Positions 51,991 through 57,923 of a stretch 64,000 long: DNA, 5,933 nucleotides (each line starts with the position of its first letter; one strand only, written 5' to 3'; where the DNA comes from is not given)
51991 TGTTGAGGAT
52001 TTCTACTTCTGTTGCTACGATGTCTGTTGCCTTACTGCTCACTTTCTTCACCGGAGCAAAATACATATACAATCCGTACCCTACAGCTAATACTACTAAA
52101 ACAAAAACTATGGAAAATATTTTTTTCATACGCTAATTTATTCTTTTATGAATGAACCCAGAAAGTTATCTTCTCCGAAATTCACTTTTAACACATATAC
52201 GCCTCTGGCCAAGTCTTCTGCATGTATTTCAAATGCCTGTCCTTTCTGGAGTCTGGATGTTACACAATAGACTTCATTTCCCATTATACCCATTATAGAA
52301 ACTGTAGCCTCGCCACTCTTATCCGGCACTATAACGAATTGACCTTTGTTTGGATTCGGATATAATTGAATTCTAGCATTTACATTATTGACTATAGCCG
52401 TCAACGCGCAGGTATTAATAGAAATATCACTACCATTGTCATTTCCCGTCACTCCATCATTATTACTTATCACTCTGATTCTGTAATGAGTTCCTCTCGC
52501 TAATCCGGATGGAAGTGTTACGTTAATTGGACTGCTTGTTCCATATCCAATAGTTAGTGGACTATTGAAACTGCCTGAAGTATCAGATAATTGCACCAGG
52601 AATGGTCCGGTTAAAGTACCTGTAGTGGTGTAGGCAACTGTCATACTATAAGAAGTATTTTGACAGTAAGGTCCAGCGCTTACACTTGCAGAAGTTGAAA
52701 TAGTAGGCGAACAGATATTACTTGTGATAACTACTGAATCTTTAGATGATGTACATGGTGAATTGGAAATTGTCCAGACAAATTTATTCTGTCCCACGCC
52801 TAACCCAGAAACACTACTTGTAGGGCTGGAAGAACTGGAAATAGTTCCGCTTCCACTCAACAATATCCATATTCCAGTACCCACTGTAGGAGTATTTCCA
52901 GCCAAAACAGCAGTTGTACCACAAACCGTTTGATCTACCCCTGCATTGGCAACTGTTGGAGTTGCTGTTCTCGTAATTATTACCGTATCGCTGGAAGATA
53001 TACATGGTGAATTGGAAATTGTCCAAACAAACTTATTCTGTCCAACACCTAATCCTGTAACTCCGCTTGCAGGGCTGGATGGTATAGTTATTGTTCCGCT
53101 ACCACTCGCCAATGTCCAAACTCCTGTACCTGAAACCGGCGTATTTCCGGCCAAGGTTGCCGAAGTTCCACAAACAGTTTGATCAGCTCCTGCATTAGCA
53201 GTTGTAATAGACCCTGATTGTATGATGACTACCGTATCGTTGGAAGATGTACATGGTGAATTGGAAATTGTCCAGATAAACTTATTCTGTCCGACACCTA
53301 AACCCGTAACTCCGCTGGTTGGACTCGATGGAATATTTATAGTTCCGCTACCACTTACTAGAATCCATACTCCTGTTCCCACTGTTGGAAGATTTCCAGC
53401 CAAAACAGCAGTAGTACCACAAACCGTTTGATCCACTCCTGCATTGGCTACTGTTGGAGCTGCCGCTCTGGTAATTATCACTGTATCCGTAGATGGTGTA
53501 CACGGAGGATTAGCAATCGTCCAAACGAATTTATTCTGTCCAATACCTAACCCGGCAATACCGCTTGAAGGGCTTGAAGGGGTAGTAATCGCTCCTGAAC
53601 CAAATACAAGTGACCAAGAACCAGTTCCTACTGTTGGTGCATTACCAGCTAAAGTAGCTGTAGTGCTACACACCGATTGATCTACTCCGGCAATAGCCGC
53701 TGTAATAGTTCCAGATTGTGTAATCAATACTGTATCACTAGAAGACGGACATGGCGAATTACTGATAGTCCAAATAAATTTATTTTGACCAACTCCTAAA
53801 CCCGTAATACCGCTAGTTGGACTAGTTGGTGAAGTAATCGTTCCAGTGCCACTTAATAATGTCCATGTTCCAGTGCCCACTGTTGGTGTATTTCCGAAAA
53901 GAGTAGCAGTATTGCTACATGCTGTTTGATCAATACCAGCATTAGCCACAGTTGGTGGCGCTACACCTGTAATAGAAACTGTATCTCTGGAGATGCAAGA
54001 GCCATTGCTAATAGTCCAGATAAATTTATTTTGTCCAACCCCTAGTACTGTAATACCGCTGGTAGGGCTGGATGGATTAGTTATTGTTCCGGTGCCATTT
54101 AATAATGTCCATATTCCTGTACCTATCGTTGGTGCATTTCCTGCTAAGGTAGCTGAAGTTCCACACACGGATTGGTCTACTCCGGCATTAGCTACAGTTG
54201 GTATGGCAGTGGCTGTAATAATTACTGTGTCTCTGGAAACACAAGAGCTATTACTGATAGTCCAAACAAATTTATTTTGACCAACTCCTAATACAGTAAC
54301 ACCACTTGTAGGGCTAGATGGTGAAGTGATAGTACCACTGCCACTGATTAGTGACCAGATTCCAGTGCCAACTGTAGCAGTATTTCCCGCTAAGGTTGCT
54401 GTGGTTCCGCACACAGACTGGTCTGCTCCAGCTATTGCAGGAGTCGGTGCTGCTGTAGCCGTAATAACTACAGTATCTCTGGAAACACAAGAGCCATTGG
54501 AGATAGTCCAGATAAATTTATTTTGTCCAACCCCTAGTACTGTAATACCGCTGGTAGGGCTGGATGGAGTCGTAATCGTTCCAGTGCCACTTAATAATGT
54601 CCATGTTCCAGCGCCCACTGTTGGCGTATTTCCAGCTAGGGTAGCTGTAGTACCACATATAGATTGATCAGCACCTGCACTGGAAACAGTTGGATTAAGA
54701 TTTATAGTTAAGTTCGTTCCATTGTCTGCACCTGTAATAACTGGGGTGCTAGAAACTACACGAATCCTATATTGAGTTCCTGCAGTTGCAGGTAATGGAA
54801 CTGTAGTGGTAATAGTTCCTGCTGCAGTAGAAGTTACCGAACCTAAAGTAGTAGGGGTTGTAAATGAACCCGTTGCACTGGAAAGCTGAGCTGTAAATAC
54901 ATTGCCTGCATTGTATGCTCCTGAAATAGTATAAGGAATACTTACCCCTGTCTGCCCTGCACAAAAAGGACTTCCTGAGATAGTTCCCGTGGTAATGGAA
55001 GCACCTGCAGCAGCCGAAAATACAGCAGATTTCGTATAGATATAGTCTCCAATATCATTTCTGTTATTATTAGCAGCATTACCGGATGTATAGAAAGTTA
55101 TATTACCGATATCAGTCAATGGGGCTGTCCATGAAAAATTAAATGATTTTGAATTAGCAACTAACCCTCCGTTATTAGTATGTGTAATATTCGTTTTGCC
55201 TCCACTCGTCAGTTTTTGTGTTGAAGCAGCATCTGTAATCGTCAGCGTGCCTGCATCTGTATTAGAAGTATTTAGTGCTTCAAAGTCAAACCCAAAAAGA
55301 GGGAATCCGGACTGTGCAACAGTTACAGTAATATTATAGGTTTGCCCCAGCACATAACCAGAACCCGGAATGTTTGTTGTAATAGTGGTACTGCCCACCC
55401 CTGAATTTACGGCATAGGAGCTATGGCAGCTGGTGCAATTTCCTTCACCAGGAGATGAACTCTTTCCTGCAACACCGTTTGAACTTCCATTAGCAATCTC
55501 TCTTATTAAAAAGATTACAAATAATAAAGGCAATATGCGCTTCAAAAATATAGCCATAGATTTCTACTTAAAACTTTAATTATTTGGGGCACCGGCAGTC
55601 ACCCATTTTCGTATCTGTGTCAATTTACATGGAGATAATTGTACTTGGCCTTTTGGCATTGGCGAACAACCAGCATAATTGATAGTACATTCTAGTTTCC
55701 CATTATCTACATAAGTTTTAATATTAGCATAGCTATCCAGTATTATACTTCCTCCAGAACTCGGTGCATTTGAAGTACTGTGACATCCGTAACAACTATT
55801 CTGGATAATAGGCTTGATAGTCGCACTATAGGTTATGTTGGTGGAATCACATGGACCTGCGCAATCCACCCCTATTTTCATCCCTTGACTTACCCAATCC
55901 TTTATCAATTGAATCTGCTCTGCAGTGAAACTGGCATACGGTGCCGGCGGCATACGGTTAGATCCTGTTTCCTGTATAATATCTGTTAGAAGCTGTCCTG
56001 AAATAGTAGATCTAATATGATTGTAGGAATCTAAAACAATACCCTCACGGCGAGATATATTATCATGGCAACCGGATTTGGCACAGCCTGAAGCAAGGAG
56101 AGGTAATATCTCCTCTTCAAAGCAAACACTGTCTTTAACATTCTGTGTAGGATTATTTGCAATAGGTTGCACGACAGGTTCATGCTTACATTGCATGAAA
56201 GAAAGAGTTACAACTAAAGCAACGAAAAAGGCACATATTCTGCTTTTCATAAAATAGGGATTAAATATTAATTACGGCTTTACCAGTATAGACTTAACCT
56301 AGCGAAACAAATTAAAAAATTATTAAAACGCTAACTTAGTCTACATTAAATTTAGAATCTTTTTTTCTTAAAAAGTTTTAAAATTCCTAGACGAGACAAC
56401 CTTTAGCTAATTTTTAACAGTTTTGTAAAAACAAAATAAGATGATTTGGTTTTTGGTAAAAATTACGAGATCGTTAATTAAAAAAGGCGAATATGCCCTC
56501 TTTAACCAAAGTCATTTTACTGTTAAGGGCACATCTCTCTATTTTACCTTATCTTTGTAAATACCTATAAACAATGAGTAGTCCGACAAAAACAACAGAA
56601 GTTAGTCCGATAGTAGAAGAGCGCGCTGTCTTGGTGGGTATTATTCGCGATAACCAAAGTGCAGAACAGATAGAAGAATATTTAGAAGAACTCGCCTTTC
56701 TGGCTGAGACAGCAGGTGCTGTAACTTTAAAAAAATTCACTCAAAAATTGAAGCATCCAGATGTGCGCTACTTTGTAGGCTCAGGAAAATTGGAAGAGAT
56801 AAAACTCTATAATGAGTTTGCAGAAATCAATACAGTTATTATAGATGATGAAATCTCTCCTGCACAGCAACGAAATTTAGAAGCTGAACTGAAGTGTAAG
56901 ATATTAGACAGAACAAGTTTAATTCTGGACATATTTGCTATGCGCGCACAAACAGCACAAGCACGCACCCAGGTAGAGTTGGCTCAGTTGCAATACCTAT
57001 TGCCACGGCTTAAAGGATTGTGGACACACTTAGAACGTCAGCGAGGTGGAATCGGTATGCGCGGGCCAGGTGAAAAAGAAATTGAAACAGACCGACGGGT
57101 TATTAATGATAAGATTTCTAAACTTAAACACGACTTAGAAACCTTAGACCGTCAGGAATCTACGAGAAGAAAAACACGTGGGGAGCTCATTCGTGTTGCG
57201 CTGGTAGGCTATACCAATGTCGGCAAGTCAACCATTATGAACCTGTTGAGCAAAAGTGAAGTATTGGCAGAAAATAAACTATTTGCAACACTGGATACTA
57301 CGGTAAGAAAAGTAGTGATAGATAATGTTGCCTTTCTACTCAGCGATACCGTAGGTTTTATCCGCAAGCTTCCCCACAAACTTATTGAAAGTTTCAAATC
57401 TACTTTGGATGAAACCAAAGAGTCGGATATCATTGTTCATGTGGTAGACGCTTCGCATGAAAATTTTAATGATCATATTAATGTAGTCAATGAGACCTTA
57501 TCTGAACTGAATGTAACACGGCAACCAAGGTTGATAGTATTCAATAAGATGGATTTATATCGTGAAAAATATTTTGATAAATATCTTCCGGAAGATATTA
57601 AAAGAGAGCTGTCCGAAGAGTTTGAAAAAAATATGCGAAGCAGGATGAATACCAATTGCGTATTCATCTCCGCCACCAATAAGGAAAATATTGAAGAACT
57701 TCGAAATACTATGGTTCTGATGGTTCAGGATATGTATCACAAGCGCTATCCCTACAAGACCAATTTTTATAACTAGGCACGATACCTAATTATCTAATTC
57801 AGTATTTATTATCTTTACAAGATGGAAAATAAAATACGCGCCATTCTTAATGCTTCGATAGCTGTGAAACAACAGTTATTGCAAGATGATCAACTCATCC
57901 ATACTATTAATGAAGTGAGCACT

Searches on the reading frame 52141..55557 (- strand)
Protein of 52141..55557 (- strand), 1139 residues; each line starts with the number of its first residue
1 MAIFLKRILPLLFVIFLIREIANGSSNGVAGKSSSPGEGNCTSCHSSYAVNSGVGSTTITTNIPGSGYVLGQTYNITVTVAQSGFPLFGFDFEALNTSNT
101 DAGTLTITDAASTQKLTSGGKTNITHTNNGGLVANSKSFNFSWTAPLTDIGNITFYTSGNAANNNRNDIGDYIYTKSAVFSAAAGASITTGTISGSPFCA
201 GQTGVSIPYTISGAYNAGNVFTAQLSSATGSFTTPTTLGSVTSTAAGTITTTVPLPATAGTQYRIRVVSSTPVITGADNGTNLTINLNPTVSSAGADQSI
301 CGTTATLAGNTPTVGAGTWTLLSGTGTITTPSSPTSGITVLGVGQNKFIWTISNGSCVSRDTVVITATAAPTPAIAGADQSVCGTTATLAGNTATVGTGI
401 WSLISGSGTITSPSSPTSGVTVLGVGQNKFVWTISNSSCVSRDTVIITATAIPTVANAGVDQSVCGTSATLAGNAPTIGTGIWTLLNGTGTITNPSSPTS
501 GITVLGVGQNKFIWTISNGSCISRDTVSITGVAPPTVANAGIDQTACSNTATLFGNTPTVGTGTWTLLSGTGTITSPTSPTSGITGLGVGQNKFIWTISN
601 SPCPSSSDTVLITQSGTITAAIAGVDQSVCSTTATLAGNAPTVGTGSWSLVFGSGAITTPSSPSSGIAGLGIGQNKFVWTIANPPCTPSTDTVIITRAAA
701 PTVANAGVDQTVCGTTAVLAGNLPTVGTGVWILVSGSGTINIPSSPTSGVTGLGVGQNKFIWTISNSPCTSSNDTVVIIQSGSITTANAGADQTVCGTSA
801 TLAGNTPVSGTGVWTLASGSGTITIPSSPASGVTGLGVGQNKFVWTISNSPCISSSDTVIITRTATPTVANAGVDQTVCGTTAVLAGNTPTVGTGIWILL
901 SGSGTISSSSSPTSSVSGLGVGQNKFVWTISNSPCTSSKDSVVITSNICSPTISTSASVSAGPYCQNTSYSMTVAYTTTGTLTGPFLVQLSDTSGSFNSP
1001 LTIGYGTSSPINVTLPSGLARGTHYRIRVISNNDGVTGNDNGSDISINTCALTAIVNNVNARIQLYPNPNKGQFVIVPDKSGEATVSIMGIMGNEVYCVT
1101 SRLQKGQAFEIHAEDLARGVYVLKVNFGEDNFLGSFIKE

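Call 92: search_protein_families(library=pfam, proteins=[window:52141-55557:-], max_evalue=0.00001)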
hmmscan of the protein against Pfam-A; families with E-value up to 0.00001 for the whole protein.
window:52141-55557:- (1139 aa): 2 families
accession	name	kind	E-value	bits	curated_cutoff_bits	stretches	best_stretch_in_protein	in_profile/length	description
PF18962.6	Por_Secre_tail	-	7.5e-09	36.2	27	1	1065-1131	1-68/75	Secretion system C-terminal sorting domain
PF22352.2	K319L-like_PKD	-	1.4e-07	31.8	27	0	542-613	3-83/84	K319L-like, PKD domain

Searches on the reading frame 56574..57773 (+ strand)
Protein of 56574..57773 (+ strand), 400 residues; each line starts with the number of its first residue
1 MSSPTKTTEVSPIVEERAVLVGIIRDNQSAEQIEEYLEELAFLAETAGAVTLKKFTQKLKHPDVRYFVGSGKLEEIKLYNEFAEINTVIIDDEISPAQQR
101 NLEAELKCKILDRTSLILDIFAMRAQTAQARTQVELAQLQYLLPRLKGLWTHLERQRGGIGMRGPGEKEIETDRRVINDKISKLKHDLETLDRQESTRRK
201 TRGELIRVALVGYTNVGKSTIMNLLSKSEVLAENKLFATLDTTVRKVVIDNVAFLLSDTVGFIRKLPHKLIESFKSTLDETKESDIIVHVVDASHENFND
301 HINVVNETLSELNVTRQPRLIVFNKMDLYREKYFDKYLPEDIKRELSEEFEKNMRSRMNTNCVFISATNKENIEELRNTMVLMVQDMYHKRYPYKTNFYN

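Call 92: search_protein_families(library=pfam, proteins=[window:56574-57773:+], max_evalue=0.00001)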
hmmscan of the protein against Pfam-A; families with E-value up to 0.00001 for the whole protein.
window:56574-57773:+ (400 aa): 9 families
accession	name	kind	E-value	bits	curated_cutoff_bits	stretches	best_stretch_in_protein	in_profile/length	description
PF13167.11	GTP-bdg_N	-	3.6e-33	114.4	25.4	1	34-122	1-89/89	GTP-binding GTPase N-terminal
PF16360.10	GTP-bdg_M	-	1.1e-31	109.6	29.5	1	124-202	1-79/79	GTP-binding GTPase Middle Region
PF01926.29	MMR_HSR1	-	6.3e-22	78.3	21.9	1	207-325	1-113/113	50S ribosome-binding GTPase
PF02421.24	FeoB_N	-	1.9e-09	37.7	27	1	207-379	2-155/156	Ferrous iron transport protein B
PF00009.33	GTP_EFTU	-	1.7e-08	34.7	26.5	1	281-385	90-187/188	Elongation factor Tu GTP binding domain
PF00025.27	Arf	-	3.7e-08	33.5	22.3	1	204-376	13-166/174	ADP-ribosylation factor family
PF00071.28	Ras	-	3.6e-07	30.4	21.6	1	208-381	2-157/162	Ras family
PF03193.22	RsgA_GTPase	-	1.6e-06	28.5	30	0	288-379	27-103/174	RsgA GTPase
PF04670.18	Gtr1_RagA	-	3.5e-06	27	22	1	208-361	2-154/232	Gtr1/RagA G protein conserved region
